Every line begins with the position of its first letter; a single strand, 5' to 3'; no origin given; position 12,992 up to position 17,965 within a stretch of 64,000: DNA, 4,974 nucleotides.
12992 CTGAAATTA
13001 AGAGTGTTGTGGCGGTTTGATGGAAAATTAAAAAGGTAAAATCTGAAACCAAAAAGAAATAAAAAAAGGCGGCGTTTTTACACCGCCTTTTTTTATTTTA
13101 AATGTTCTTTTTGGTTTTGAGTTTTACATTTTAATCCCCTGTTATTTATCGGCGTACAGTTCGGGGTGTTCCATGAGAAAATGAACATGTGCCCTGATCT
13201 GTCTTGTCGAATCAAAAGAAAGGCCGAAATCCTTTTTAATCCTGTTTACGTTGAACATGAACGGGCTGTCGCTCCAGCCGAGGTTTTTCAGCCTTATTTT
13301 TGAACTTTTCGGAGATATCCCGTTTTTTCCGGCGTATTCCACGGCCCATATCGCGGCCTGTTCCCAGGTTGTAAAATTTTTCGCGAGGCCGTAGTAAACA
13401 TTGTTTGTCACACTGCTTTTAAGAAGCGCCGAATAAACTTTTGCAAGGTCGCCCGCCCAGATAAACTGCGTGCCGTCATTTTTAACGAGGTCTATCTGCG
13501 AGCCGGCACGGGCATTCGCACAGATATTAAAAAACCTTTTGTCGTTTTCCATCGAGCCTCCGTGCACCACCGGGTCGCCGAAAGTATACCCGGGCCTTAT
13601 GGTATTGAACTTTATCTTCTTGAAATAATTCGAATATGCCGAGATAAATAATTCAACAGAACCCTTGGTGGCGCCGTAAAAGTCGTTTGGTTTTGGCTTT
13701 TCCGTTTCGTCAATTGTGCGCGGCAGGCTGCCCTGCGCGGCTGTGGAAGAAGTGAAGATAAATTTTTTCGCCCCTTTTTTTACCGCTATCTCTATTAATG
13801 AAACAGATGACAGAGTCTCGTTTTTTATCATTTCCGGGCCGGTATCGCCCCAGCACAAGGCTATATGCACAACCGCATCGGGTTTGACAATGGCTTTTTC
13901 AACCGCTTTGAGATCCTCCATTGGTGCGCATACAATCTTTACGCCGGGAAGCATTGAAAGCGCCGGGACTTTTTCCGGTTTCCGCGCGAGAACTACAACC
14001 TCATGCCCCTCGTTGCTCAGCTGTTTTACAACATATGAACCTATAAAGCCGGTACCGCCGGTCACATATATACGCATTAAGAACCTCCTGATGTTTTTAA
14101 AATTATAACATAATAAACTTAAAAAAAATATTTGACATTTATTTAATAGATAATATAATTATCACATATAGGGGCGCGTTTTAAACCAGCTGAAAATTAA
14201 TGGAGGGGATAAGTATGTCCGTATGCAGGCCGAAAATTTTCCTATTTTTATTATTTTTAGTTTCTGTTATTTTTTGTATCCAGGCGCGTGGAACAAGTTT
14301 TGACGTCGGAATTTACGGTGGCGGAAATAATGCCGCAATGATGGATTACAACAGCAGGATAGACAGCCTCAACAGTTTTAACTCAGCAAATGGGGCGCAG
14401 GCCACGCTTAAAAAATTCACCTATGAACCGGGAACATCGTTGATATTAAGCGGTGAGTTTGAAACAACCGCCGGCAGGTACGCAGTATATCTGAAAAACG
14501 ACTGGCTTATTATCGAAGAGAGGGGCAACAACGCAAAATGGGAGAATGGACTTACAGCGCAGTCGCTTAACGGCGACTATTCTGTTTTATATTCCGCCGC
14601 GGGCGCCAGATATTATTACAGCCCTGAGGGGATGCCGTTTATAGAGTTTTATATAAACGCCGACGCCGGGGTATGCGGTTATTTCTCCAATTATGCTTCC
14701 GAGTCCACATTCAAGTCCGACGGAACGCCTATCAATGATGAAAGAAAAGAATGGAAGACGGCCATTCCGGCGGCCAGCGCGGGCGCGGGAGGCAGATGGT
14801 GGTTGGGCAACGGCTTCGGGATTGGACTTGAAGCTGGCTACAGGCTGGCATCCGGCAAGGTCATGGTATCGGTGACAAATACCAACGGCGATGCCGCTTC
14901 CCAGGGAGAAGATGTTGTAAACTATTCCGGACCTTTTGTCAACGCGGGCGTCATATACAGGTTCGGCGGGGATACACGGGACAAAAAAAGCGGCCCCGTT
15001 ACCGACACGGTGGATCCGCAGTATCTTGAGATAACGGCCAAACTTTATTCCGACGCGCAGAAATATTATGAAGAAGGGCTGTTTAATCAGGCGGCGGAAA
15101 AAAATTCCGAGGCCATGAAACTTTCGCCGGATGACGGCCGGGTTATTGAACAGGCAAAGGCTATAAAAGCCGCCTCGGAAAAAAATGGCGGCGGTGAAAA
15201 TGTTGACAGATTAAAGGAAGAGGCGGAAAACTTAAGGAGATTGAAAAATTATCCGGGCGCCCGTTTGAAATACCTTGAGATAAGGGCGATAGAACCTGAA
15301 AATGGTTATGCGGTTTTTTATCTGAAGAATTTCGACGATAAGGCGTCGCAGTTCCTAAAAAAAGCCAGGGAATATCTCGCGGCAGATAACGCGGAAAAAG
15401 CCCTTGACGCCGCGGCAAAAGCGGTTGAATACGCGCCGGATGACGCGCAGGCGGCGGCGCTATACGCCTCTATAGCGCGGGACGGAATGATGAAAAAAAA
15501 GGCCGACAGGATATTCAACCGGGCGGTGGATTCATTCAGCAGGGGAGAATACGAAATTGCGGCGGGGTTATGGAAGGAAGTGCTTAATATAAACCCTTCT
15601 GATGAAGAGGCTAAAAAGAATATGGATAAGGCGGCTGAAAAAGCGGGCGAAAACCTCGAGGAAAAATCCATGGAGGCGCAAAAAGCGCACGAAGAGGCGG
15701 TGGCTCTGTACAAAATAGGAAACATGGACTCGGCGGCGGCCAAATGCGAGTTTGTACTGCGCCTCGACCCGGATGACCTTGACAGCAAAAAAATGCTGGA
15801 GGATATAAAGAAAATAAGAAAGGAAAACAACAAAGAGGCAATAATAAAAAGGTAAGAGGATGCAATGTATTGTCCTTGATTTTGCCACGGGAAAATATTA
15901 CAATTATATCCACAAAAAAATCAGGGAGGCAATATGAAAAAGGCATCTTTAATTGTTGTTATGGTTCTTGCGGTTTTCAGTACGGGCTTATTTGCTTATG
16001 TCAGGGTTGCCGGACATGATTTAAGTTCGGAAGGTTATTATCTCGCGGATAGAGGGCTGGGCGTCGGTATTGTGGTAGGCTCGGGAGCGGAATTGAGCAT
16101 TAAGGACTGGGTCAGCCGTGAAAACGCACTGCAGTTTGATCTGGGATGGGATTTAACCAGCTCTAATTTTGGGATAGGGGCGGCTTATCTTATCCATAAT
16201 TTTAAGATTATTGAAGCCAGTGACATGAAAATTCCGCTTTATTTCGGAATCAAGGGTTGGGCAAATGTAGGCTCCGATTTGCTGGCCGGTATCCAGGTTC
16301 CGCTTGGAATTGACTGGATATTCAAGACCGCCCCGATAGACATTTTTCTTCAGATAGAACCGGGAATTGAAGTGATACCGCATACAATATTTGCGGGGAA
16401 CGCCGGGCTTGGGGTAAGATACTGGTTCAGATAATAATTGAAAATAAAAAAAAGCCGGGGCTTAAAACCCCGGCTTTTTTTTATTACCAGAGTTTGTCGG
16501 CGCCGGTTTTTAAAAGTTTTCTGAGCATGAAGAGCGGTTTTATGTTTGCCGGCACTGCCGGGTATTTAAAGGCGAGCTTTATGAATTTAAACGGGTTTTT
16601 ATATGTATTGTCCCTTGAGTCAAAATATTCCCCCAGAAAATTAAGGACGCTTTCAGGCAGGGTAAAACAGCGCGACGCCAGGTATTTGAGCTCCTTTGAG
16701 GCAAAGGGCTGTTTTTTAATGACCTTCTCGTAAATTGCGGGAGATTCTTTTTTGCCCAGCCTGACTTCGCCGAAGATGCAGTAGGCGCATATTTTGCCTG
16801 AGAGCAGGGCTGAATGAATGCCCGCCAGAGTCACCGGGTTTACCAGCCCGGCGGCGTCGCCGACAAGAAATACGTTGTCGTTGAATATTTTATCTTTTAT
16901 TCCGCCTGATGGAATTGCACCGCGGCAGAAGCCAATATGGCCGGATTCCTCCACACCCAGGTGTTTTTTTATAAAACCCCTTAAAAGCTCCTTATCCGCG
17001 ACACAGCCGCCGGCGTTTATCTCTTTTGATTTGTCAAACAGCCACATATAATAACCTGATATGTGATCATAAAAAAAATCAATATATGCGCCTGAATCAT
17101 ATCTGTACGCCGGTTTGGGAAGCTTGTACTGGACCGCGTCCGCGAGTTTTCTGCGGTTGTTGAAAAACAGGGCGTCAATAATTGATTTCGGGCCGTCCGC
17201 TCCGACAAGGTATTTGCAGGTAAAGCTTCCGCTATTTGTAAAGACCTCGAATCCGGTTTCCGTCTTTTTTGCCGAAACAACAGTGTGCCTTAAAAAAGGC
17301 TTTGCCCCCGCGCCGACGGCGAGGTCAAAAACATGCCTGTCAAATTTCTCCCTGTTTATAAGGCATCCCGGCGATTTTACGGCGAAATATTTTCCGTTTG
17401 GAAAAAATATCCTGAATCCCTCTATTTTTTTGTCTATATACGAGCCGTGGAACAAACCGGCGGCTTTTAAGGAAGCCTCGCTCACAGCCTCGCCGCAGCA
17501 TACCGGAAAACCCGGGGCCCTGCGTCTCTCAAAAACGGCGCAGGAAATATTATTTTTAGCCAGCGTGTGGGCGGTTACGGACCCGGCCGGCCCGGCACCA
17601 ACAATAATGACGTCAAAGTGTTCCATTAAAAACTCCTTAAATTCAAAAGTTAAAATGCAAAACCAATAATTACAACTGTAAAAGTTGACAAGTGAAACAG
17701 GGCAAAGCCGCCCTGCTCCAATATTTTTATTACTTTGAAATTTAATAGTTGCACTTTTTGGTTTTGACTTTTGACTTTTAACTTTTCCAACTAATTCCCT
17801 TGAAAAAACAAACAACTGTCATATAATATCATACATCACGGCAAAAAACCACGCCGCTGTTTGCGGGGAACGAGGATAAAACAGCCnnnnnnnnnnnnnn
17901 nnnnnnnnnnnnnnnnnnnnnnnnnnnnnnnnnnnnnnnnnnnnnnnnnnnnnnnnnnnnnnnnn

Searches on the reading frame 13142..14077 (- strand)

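Call 70: search_protein_families(library=pfam, proteins=[window:13142-14077:-], max_evalue=0.00001)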
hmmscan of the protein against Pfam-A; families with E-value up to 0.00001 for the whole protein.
window:13142-14077:- (311 aa): 9 families
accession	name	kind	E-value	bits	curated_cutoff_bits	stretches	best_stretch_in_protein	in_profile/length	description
PF01370.27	Epimerase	-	4.7e-30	105.2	20.9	1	3-224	1-233/240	NAD dependent epimerase/dehydratase family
PF13460.12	NAD_binding_10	-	4.7e-18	66.2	27.2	1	7-169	1-150/184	NAD(P)H-binding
PF16363.11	GDP_Man_Dehyd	-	8.7e-15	55.4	27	1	5-228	2-246/332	GDP-mannose 4,6 dehydratase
PF04321.23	RmlD_sub_bind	-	4.8e-12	46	27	1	1-252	1-234/287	RmlD substrate binding domain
PF05368.20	NmrA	-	2.6e-11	44.1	27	1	2-114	4-110/298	NmrA-like family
PF01073.25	3Beta_HSD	-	9.6e-11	41.7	22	1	5-168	2-184/280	3-beta hydroxysteroid dehydrogenase/isomerase family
PF07993.18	NAD_binding_4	-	2.2e-08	34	20.1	0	5-36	1-35/258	Male sterility protein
PF02719.21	Polysacc_synt_2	-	4.2e-07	29.9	20.2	1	3-163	1-169/293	Polysaccharide biosynthesis protein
PF00106.31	adh_short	-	2.9e-06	27.3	26.6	0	3-39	3-39/195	short chain dehydrogenase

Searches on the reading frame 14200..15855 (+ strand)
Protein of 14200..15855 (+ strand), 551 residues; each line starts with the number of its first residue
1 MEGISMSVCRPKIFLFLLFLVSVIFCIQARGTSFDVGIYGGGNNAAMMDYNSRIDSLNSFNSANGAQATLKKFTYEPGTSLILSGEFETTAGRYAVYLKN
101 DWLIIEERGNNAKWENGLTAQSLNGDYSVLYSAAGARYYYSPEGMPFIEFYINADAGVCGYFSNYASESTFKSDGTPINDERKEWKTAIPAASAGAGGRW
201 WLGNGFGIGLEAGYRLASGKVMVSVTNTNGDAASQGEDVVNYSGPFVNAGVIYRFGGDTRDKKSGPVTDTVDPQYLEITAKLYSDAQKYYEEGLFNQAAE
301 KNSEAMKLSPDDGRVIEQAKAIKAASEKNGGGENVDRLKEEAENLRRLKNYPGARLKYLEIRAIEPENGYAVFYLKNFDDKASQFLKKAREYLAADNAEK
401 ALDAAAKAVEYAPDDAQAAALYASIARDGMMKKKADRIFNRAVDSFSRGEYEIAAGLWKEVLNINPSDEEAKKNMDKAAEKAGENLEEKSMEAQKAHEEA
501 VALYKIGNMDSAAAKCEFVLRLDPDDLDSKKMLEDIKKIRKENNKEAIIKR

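Call 3: search_protein_families(library=pfam, proteins=[window:14200-15855:+], max_evalue=0.1)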
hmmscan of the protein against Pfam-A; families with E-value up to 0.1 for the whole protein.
window:14200-15855:+ (551 aa): 7 families
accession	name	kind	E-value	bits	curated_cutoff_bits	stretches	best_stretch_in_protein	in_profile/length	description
PF07719.23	TPR_2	-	1.2e-06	28.6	27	0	438-468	4-34/34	Tetratricopeptide repeat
PF00515.34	TPR_1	-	7.7e-05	22.8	27.8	0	500-526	8-34/34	Tetratricopeptide repeat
PF14863.12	Alkyl_sulf_dimr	-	0.00031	21.6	26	1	435-487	69-121/139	Alkyl sulfatase dimerisation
PF23914.1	TPR_CcmH_CycH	-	0.012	15.8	42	0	386-425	54-93/158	Cytochrome c-type biogenesis protein H TPR domain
PF13428.12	TPR_14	-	0.026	15.6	23.5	0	387-424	6-43/44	Tetratricopeptide repeat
PF01778.22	Ribosomal_L28e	-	0.068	14.2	33.2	0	340-421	29-106/115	Ribosomal L28e protein family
PF14853.12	Fis1_TPR_C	-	0.075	13.7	25.3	0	500-537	8-45/53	Fis1 C-terminal tetratricopeptide repeat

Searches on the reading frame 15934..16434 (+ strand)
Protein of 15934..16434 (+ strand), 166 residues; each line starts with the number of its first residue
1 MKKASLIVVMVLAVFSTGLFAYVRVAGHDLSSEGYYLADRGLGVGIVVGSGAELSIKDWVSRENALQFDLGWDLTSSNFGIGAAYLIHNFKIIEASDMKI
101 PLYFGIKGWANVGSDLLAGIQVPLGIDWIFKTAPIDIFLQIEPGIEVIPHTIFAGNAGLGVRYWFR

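Call 3: search_protein_families(library=pfam, proteins=[window:15934-16434:+], max_evalue=0.1)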
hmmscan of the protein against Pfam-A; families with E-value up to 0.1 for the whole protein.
window:15934-16434:+ (166 aa): 0 families

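Call 6: search_protein_families(library=ncbifam, proteins=[window:15934-16434:+], max_evalue=0.1)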
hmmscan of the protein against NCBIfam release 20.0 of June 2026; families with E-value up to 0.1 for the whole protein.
window:15934-16434:+ (166 aa): 1 family
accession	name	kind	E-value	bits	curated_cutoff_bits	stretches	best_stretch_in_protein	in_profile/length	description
NF007790.0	PRK10484.1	equivalog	0.072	11.9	401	1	7-50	6-50/527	solute:sodium symporter family transporter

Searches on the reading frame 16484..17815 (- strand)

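Call 3: search_protein_families(library=pfam, proteins=[window:16484-17815:-], max_evalue=0.1)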
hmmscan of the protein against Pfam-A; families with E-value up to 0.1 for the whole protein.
window:16484-17815:- (443 aa): 13 families
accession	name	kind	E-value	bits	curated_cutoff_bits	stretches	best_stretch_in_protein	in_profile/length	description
PF01494.25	FAD_binding_3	-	3.3e-13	50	22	1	67-213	2-163/349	FAD binding domain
PF01266.30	DAO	-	7.2e-09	36.1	27.9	1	68-126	1-50/353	FAD dependent oxidoreductase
PF13450.12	NAD_binding_8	-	4.4e-08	33.7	21.9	1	71-103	1-33/68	NAD(P)-binding Rossmann-like domain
PF01946.23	Thi4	-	5.9e-06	26.1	26.2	1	66-103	17-55/235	Thi4 family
PF05834.18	Lycopene_cycl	-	1.7e-05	24.5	23.4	1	68-195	1-126/380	Lycopene cyclase protein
PF03486.20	HI0933_like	-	2e-05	24.6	50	1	68-102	2-36/244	HI0933-like protein Rossmann domain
PF07992.20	Pyr_redox_2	-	2.1e-05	24.6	26.1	1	67-115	1-50/291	Pyridine nucleotide-disulphide oxidoreductase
PF13738.12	Pyr_redox_3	-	6.6e-05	22.7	30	1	70-98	1-30/305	Pyridine nucleotide-disulphide oxidoreductase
PF04820.20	Trp_halogenase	-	0.00029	20.3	21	0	305-336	312-343/458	Tryptophan halogenase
PF00890.30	FAD_binding_2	-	0.00049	19.8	20.4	1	68-98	1-31/414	FAD binding domain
PF01134.28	GIDA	-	0.0076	15.8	22.1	1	68-101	1-34/391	Glucose inhibited division protein A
PF12831.13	FAD_oxidored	-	0.014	15.1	27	1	68-102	1-35/416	FAD dependent oxidoreductase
PF02254.24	TrkA_N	-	0.019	15.7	23.8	1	69-121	1-60/116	TrkA-N domain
